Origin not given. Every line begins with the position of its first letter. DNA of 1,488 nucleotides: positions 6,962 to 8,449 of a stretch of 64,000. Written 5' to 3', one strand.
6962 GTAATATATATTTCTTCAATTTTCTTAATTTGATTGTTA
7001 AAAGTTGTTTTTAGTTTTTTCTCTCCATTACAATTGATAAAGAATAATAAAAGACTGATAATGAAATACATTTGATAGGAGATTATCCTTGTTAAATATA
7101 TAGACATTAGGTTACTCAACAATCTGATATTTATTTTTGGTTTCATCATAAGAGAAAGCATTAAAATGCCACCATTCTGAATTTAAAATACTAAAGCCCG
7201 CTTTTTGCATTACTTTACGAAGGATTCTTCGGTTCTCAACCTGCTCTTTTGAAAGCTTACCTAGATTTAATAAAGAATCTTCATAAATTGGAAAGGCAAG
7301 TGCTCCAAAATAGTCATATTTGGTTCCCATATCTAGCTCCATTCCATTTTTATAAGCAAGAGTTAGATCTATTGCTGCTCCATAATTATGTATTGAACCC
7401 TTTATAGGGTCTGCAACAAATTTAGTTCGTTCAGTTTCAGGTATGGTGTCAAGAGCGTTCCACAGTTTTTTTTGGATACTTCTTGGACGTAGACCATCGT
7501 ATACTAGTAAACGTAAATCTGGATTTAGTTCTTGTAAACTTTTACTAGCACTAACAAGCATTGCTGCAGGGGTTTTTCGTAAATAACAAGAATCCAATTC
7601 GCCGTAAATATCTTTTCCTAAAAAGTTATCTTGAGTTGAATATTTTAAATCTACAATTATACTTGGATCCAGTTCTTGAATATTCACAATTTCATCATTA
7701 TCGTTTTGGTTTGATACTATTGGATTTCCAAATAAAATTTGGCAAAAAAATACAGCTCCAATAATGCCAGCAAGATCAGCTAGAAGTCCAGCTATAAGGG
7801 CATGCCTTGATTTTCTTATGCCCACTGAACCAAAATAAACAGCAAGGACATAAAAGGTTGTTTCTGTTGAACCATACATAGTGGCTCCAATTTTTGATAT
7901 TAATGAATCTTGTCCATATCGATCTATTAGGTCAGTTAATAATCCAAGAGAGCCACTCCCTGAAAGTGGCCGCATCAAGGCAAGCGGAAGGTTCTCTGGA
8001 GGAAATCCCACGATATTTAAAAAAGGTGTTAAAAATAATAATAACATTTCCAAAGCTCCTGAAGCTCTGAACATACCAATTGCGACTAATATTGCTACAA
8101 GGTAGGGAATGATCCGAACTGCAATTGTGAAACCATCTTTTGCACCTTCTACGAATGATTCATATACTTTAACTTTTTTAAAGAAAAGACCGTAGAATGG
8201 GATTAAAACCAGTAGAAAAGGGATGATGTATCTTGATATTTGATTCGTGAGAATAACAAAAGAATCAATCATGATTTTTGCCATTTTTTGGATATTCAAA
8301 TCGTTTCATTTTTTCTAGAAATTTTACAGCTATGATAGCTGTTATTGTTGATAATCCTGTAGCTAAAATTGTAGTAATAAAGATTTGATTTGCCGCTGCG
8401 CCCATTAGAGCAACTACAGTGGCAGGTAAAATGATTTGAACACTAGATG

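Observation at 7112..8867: SpmA plus a SpmB::D-Ala-D-Ala dipeptidase fusion: a functional clue for the enigmatic SpmA/SpmB membrane pair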

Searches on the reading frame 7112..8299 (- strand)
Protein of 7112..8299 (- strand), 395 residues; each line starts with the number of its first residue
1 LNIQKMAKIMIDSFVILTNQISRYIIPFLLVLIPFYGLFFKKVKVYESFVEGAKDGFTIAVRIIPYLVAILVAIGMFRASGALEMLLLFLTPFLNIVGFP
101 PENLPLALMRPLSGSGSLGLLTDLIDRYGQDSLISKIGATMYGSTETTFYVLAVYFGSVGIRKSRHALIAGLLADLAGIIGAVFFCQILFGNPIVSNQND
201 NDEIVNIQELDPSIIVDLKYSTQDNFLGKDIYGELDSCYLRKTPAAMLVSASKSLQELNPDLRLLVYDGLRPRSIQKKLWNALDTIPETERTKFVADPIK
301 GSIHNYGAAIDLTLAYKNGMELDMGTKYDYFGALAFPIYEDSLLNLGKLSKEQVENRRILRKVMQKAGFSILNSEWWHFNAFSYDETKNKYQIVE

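Call 3: search_protein_families(library=pfam, proteins=[window:7112-8299:-], max_evalue=0.01)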
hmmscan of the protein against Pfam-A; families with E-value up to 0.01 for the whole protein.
window:7112-8299:- (395 aa): 3 families
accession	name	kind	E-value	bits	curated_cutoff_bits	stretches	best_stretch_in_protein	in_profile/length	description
PF01427.22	Peptidase_M15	-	4.4e-25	89.1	27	1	202-381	3-184/199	D-ala-D-ala dipeptidase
PF07670.19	Gate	-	2e-11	44.7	29.6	1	61-161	2-103/104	Nucleoside recognition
PF02557.22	VanY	-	0.0076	16.5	25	0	261-331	23-85/132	D-alanyl-D-alanine carboxypeptidase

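Call 4: search_protein_families(library=ncbifam, proteins=[window:7112-8299:-], max_evalue=0.01)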
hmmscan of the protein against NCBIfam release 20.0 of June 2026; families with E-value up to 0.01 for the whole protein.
window:7112-8299:- (395 aa): 4 families
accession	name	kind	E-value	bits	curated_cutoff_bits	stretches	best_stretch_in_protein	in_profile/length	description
NF007557.0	PRK10178.1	equivalog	8.7e-37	126.6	176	1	200-381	3-168/188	D-alanyl-D-alanine dipeptidase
NF033115.1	dipept_VanX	equivalog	2.1e-17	63.6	320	1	203-381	2-185/199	D-Ala-D-Ala dipeptidase VanX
NF007811.0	PRK10519.1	equivalog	1.9e-09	37.2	111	1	42-126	8-93/155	hypothetical protein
NF000380.1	vanXY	equivalog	0.001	18.6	250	1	254-318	43-107/179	D,D-carboxypeptidase/D,D-dipeptidase VanXY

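Call 5: find_homologous_proteins(query=window:7112-8299:-, max_evalue=0.001)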
Query window:7112-8299:- (395 aa): 8000 proteins with E <= 0.001 among 8000 candidates; the best 120 are listed.
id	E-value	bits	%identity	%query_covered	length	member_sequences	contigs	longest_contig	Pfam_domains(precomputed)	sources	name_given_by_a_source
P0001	5.5e-255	863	100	99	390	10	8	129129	PF07670.20,PF01427.23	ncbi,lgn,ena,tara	tara:strand:- start:1046 stop:2218 length:1173 start_codon:yes stop_codon:yes gene_type:complete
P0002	2.2e-245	832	97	98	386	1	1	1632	PF07670.20,PF01427.23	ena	-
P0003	4.7e-232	788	91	98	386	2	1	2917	PF07670.20,PF01427.23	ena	-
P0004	1.6e-194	664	75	98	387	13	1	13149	PF07670.20,PF01427.23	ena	-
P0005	5.3e-192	656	75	98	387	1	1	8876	PF07670.20,PF01427.23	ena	-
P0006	6.9e-192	656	74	99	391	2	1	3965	PF07670.20,PF01427.23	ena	-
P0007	1.0e-191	655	75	98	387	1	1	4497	PF07670.20,PF01427.23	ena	-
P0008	1.2e-191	655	75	98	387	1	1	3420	PF07670.20,PF01427.23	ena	-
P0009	1.3e-191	655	75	98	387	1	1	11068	PF07670.20,PF01427.23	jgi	-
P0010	2.0e-191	654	75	98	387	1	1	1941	PF07670.20,PF01427.23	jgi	-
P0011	3.4e-191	653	74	98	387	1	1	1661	PF07670.20,PF01427.23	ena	-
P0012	3.7e-191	653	75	98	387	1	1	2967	PF07670.20,PF01427.23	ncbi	-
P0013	4.5e-191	653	74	98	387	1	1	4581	PF07670.20,PF01427.23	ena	-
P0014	5.1e-191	653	74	98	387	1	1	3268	PF07670.20,PF01427.23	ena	-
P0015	5.2e-191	653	75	98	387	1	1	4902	PF07670.20,PF01427.23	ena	-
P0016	5.2e-191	653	74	98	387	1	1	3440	PF07670.20,PF01427.23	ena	-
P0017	6.6e-191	652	75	98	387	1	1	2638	PF07670.20,PF01427.23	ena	-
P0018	7.9e-191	652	74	98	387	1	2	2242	PF07670.20,PF01427.23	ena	-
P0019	1.0e-190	652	75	98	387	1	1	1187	PF07670.20,PF01427.23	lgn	-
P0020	1.1e-190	652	74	98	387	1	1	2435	PF07670.20,PF01427.23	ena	-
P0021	1.2e-190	652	75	98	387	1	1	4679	PF07670.20,PF01427.23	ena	-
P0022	1.5e-190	651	74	98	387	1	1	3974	PF07670.20,PF01427.23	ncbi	-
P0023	1.8e-190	651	74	98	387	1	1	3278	PF07670.20,PF01427.23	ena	-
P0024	2.0e-190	651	74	98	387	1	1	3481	PF07670.20,PF01427.23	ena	-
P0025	2.0e-190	651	75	98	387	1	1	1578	PF07670.20,PF01427.23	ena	-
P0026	2.1e-190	651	74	98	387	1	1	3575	PF07670.20,PF01427.23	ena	-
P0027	2.6e-190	650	74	98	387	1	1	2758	PF07670.20,PF01427.23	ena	-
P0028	2.7e-190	650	75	98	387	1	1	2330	PF07670.20,PF01427.23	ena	-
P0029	3.0e-190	650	74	98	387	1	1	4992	PF07670.20,PF01427.23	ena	-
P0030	3.4e-190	650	74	98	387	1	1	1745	PF07670.20,PF01427.23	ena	-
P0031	3.5e-190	650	74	98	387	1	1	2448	PF07670.20,PF01427.23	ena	-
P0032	4.0e-190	650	75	98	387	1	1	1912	PF07670.20,PF01427.23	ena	-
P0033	4.5e-190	650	75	98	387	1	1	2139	PF07670.20,PF01427.23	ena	-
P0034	6.0e-190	649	74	98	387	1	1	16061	PF07670.20,PF01427.23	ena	-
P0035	6.8e-190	649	74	98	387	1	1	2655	PF07670.20,PF01427.23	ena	-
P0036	7.7e-190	649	74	98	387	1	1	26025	PF07670.20,PF01427.23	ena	-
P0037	7.8e-190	649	74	98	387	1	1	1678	PF07670.20,PF01427.23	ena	-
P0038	9.4e-190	649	74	98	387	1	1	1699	PF07670.20,PF01427.23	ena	-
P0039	1.1e-189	648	74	98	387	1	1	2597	PF07670.20,PF01427.23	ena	-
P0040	2.0e-189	648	74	98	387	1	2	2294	PF07670.20,PF01427.23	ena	-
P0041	2.3e-189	647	74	98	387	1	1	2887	PF07670.20,PF01427.23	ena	-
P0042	2.4e-189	647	74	98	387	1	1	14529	PF07670.20,PF01427.23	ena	-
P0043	2.5e-189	647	74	98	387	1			PF07670.20,PF01427.23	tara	tara:strand:- start:87 stop:1250 length:1164 start_codon:yes stop_codon:yes gene_type:complete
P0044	3.0e-189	647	74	98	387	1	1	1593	PF07670.20,PF01427.23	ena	-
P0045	3.2e-189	647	74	98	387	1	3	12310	PF07670.20,PF01427.23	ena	-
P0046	4.4e-189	646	74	98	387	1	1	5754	PF07670.20,PF01427.23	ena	-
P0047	4.7e-189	646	74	98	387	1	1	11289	PF07670.20,PF01427.23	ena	-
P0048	5.3e-189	646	74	98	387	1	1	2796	PF07670.20,PF01427.23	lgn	-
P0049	5.5e-189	646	74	98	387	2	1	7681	PF07670.20,PF01427.23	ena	-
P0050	5.8e-189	646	73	98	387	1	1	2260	PF07670.20,PF01427.23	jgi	-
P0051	6.1e-189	646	74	98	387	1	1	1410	PF07670.20,PF01427.23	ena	-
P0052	6.3e-189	646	75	98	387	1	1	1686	PF07670.20,PF01427.23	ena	-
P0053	6.4e-189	646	74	98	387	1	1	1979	PF07670.20,PF01427.23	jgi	-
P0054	7.4e-189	646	73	98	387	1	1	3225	PF07670.20,PF01427.23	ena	-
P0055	8.3e-189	646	74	98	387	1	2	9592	PF07670.20,PF01427.23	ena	-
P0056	8.5e-189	645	74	98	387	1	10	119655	PF07670.20,PF01427.23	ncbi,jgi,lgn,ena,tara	tara:strand:+ start:1026 stop:2189 length:1164 start_codon:yes stop_codon:yes gene_type:complete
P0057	9.2e-189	645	73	98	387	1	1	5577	PF07670.20,PF01427.23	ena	-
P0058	1.0e-188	645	74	98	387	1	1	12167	PF07670.20,PF01427.23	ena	-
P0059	1.2e-188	645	73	98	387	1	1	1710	PF07670.20,PF01427.23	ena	-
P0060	1.4e-188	645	73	98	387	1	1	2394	PF07670.20,PF01427.23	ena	-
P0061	1.5e-188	645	74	98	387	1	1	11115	PF07670.20,PF01427.23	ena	-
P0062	1.8e-188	644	73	98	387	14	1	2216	PF07670.20,PF01427.23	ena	-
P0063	1.9e-188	644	74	98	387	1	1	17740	PF07670.20,PF01427.23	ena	-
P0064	1.9e-188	644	74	98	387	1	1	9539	PF07670.20,PF01427.23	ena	-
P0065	2.1e-188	644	75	98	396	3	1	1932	PF07670.20,PF01427.23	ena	-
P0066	2.2e-188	644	74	98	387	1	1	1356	PF07670.20,PF01427.23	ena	-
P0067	2.3e-188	644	74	98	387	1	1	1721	PF07670.20,PF01427.23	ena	-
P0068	3.8e-188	643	74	98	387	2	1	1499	PF07670.20,PF01427.23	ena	-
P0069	4.1e-188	643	74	98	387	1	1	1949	PF07670.20,PF01427.23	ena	-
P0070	4.5e-188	643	73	98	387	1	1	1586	PF07670.20,PF01427.23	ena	-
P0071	4.8e-188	643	74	98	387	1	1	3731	PF07670.20,PF01427.23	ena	-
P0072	4.8e-188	643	73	98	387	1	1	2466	PF07670.20,PF01427.23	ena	-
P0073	5.7e-188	643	74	98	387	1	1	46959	PF07670.20,PF01427.23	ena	-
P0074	6.6e-188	643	74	98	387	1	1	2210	PF07670.20,PF01427.23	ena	-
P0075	7.0e-188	642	74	98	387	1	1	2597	PF07670.20,PF01427.23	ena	-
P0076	7.2e-188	642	73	98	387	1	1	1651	PF07670.20,PF01427.23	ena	-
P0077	8.2e-188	642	73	98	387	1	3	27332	PF07670.20,PF01427.23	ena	-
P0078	1.0e-187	642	73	98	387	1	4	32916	PF07670.20,PF01427.23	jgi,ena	-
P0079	1.1e-187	642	74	98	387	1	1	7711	PF07670.20,PF01427.23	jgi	jgi:spore maturation protein B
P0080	1.1e-187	642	74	98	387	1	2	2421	PF07670.20,PF01427.23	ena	-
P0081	2.4e-187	641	74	98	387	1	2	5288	PF07670.20,PF01427.23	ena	-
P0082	2.6e-187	641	73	98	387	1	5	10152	PF07670.20,PF01427.23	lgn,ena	-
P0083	2.9e-187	640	73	98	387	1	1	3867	PF07670.20,PF01427.23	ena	-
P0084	3.3e-187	640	73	98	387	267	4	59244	PF07670.20,PF01427.23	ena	-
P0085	4.0e-187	640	73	98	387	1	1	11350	PF07670.20,PF01427.23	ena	-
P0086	4.5e-187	640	73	98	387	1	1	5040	PF07670.20,PF01427.23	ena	-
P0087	5.7e-187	639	73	98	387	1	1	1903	PF07670.20,PF01427.23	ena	-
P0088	6.3e-187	639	73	98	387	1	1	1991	PF07670.20,PF01427.23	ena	-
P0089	9.1e-187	639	73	98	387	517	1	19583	PF07670.20,PF01427.23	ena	-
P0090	1.0e-186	639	74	98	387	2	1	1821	PF07670.20,PF01427.23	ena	-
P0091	1.1e-186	639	73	98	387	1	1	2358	PF07670.20,PF01427.23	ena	-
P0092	1.1e-186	639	73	98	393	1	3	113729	PF07670.20,PF01427.23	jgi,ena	-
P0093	1.3e-186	638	73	98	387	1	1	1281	PF07670.20,PF01427.23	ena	-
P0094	1.5e-186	638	73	98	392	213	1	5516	PF07670.20,PF01427.23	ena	-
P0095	1.7e-186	638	73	98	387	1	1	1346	PF07670.20,PF01427.23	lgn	-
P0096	1.7e-186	638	73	98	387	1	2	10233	PF07670.20,PF01427.23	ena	-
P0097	1.9e-186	638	74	98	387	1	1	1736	PF07670.20,PF01427.23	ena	-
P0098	3.4e-186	637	72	98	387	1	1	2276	PF07670.20,PF01427.23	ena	-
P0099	4.1e-186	637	73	98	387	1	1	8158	PF07670.20,PF01427.23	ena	-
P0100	5.8e-186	636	73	98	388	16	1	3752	PF07670.20,PF01427.23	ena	-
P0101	1.0e-184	632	73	98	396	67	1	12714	PF07670.20,PF01427.23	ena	-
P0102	2.2e-184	631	72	98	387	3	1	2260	PF07670.20,PF01427.23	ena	-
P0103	3.2e-181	621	75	92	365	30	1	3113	PF07670.20,PF01427.23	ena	-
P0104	5.0e-181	620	75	93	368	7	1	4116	PF07670.20,PF01427.23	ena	-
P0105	1.0e-180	619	71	98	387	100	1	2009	PF07670.20,PF01427.23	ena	-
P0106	1.8e-180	618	75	93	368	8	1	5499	PF07670.20,PF01427.23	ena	-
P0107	3.6e-180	617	74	93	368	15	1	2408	PF07670.20,PF01427.23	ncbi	-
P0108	2.4e-179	614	71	98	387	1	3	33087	PF07670.20,PF01427.23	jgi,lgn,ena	-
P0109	4.4e-179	614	71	98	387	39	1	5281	PF07670.20,PF01427.23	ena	-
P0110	7.6e-179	613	71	98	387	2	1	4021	PF07670.20,PF01427.23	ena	-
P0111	2.0e-178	611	71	96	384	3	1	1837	PF07670.20,PF01427.23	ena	-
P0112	2.3e-178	611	71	98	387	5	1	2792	PF07670.20,PF01427.23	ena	-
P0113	5.1e-178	610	71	98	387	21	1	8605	PF07670.20,PF01427.23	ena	-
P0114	3.4e-177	607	70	98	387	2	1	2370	PF07670.20,PF01427.23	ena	-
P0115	8.1e-177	606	70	96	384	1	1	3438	PF07670.20,PF01427.23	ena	-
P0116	1.3e-176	605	73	92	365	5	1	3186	PF07670.20,PF01427.23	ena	-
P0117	1.0e-174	599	69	96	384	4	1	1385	PF07670.20,PF01427.23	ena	-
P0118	2.9e-166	571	72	89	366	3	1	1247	PF07670.20,PF01427.23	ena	-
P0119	9.5e-164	563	68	94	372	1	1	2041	PF07670.20,PF01427.23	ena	-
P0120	2.0e-159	549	72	86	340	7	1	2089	PF07670.20,PF01427.23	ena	-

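Call 14: search_solved_structures(query=window:7112-8284:-, max_evalue=1, show_alignments=2)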
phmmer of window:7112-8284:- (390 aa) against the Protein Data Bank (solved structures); distinct sequences matched with E-value up to 1: 1.
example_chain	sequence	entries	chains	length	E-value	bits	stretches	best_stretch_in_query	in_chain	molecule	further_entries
1r44_A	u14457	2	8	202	2.9e-12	49.6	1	205-375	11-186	D-alanyl-D-alanine dipeptidase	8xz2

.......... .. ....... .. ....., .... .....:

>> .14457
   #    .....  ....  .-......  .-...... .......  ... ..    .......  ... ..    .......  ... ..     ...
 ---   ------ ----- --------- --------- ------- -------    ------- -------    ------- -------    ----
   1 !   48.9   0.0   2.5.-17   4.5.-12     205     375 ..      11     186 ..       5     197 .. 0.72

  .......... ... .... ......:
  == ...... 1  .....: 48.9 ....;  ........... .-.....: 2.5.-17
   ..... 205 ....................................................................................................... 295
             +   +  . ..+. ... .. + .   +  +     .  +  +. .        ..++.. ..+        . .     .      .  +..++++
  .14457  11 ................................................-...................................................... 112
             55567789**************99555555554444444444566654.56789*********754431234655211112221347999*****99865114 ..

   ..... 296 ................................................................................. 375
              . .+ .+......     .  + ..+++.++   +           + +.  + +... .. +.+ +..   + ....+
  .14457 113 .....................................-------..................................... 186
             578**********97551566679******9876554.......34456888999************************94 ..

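Call 16: search_protein_representatives(protein=window:7112-8299:-)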
Query: 395 residues. Proteins with E-value up to 0.001 (for the whole library): 8123; up to 1e-10: 4188; up to 1e-30: 616. The best 150 are listed.
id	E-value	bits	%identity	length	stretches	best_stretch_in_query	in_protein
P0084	1.0e-187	640.2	74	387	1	10-395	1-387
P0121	1.8e-97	343.3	87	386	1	4-190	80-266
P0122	5.6e-64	233.0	53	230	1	176-394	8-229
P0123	5.9e-63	229.6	54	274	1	197-395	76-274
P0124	6.2e-61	223.0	54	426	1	201-395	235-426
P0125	3.2e-60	220.6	53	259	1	203-394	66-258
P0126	1.3e-59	218.7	53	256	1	200-395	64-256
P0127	2.9e-59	217.5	58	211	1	17-190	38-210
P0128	3.7e-59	217.1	63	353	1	13-190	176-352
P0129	1.5e-58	215.1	57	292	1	13-191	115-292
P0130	1.7e-58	214.9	53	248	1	203-395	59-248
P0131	4.4e-58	213.6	53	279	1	202-395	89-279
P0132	5.6e-57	210.0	59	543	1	13-190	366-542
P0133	5.9e-57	209.9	59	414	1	12-190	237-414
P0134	6.1e-57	209.8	60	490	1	13-189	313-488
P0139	5.9e-56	206.6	56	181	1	10-191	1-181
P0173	3.5e-52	194.2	53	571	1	14-191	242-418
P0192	2.4e-50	188.1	55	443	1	18-191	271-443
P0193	2.5e-50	188.1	43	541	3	16-191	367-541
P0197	7.4e-50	186.5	47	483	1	202-394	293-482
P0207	3.8e-49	184.2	51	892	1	15-198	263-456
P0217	1.2e-48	182.5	46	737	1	202-395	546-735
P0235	5.5e-48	180.3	36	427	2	204-382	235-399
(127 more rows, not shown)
